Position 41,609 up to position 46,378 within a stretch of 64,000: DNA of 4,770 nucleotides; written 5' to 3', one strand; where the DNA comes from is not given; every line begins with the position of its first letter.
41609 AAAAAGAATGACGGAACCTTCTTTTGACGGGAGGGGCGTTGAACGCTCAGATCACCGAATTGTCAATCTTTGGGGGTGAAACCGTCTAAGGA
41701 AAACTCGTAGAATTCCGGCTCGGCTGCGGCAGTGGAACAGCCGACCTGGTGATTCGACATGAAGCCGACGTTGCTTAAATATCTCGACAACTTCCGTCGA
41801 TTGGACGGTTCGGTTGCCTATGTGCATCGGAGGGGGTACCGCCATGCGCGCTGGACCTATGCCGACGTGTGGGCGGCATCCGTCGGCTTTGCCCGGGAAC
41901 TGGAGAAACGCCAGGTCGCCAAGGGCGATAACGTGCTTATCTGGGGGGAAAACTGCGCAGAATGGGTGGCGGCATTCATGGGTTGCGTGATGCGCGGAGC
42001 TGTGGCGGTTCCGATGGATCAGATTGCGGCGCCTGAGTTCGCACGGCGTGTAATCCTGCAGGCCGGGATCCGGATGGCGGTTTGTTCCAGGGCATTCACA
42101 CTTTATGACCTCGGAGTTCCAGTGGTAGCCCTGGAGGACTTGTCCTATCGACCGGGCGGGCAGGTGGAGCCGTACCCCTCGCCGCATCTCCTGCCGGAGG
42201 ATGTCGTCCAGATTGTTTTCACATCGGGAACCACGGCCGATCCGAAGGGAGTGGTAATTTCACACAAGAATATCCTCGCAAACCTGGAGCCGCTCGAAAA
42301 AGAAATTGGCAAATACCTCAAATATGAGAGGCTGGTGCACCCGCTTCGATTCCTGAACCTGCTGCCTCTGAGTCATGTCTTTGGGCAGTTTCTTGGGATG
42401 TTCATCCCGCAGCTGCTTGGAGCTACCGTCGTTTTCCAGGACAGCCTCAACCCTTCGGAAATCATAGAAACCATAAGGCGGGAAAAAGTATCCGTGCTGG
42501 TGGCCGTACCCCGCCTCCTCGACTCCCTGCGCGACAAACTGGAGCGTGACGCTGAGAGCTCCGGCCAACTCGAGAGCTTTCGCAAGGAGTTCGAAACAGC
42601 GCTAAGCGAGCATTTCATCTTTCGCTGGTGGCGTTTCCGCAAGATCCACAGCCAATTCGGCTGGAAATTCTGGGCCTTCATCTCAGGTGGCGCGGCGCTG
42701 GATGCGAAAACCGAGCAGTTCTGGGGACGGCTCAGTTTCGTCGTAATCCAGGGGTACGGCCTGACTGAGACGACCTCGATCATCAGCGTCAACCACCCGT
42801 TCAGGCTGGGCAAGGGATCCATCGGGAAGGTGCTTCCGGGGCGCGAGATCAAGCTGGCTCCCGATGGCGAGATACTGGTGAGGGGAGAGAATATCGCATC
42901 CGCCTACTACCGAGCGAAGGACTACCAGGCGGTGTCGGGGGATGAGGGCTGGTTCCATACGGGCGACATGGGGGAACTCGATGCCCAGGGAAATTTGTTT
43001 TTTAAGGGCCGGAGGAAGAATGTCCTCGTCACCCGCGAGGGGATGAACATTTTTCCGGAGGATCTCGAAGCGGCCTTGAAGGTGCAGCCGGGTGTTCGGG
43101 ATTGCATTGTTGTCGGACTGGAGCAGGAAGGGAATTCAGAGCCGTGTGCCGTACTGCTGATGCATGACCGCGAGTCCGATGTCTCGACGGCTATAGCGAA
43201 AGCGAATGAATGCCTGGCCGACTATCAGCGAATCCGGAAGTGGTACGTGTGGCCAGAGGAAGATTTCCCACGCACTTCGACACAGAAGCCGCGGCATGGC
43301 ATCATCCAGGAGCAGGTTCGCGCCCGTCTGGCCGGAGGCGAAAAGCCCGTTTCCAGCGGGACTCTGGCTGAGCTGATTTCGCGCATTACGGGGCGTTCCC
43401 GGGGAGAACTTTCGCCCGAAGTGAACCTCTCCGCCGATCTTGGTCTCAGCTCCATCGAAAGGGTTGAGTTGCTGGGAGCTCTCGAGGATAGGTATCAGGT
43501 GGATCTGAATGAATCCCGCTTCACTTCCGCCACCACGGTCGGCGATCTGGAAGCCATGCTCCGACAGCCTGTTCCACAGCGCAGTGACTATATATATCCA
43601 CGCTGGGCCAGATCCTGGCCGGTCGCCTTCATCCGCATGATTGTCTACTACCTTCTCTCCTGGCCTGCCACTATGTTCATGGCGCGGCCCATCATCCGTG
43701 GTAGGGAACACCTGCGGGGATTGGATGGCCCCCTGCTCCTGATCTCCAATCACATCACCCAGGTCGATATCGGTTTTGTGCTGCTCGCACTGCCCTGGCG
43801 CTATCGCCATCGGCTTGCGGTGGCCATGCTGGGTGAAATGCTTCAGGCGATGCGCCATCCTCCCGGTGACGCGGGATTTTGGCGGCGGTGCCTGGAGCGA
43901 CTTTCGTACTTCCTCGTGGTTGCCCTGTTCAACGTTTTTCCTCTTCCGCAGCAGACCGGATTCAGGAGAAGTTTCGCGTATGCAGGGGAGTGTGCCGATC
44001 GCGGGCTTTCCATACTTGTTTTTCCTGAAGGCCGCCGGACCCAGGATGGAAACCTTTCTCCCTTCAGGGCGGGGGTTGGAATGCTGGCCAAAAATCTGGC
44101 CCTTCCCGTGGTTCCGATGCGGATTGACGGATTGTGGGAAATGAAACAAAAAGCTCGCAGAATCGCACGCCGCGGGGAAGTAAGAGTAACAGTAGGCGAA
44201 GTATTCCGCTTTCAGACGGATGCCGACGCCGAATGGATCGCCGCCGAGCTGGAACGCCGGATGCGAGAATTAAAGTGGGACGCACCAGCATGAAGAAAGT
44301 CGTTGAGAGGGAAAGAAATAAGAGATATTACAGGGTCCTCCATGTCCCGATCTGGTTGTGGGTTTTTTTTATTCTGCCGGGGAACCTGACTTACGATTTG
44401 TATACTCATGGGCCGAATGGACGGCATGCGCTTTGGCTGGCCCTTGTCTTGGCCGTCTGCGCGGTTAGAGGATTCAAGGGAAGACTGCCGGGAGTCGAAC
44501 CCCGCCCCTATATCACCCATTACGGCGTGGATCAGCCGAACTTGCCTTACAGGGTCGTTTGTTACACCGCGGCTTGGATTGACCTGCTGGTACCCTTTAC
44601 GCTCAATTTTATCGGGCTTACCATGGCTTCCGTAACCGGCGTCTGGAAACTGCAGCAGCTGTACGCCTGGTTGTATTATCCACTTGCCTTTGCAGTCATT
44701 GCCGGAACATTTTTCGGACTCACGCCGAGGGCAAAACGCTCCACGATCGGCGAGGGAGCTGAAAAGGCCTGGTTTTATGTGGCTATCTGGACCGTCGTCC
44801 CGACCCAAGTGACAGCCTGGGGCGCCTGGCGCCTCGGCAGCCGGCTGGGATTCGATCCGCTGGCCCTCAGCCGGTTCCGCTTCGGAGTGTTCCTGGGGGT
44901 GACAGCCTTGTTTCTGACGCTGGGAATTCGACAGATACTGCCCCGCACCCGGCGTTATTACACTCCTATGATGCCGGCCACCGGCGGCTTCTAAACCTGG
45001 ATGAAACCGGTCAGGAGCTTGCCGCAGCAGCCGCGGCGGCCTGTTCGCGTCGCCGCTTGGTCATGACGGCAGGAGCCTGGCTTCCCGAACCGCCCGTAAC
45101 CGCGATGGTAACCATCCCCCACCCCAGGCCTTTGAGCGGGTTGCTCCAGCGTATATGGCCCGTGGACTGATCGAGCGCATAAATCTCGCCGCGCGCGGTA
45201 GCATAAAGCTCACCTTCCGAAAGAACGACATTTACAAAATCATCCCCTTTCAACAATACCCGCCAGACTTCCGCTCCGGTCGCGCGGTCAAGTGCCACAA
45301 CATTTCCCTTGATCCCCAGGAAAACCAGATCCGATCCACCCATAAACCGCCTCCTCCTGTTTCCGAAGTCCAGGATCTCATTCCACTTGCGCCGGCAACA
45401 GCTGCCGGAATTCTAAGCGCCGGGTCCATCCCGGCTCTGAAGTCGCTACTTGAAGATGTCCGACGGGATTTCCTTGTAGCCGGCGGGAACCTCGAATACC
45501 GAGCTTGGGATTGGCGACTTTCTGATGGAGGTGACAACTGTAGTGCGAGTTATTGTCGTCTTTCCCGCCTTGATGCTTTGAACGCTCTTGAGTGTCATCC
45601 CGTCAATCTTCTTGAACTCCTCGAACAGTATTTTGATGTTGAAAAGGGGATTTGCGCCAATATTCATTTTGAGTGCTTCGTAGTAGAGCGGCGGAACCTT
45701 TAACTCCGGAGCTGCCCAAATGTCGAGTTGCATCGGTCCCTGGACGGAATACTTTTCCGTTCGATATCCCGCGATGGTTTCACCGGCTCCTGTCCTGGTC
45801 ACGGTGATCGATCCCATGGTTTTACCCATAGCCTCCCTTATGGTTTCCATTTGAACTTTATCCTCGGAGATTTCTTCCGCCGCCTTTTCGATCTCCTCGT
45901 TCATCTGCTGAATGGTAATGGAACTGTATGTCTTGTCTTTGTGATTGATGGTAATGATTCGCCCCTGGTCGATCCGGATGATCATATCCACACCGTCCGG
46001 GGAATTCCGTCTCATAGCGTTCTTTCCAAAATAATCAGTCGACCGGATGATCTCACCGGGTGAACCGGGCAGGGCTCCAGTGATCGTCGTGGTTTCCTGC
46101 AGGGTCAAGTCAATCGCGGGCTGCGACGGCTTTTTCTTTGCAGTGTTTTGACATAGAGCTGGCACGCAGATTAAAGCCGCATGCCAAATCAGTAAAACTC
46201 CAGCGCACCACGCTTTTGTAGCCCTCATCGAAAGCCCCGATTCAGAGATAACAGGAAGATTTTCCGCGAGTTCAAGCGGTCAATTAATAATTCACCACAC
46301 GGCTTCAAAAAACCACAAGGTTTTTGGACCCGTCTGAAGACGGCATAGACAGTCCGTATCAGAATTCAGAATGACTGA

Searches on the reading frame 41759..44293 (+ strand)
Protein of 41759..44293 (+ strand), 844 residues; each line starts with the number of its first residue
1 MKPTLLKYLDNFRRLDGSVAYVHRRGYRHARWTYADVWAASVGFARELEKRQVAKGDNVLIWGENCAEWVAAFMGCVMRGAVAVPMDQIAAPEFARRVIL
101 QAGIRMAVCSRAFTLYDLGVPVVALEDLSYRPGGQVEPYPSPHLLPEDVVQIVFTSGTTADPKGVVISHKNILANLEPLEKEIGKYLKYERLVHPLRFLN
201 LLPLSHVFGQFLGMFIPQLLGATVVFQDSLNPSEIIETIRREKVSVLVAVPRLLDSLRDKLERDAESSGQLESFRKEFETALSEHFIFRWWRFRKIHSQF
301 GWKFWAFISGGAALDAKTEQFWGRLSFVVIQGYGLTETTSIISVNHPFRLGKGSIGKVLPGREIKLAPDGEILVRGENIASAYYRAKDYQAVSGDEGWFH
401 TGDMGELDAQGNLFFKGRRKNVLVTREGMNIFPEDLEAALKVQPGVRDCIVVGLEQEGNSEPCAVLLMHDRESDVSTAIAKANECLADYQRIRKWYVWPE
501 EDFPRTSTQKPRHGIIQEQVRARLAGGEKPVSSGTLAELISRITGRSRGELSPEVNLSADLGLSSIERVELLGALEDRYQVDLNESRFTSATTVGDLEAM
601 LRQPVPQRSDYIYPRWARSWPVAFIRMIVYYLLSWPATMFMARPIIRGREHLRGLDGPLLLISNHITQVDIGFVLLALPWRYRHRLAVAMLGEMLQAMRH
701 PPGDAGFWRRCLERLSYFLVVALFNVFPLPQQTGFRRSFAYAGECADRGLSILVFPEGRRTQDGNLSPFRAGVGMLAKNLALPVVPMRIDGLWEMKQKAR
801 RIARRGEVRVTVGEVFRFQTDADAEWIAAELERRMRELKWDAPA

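Call 50: search_protein_families(library=pfam, proteins=[window:41759-44293:+], max_evalue=0.0001)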
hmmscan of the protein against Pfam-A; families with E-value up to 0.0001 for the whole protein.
window:41759-44293:+ (844 aa): 3 families
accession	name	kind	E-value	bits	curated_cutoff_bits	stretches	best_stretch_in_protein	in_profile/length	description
PF00501.34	AMP-binding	-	3.3e-64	217.5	29.9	1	19-384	12-384/384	AMP-binding enzyme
PF01553.26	Acyltransferase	-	2.9e-12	47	23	1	646-789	4-131/132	Acyltransferase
PF00550.31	PP-binding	-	5.8e-12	46.1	20.8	1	535-601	2-67/67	Phosphopantetheine attachment site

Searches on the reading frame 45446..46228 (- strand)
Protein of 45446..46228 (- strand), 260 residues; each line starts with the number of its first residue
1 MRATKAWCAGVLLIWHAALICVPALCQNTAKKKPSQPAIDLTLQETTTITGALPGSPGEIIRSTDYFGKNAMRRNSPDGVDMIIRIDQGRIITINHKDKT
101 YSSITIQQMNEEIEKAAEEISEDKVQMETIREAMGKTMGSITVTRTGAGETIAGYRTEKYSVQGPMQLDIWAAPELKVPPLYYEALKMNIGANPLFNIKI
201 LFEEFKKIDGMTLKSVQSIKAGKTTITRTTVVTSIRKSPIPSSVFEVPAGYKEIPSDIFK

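Call 50: search_protein_families(library=pfam, proteins=[window:45446-46228:-], max_evalue=0.0001)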
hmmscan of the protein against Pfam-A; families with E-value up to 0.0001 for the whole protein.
window:45446-46228:- (260 aa): 1 family
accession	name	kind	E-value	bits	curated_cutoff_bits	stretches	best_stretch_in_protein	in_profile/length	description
PF14371.13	DUF4412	-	8.2e-13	49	21.6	1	90-251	55-191/191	Domain of unknown function (DUF4412)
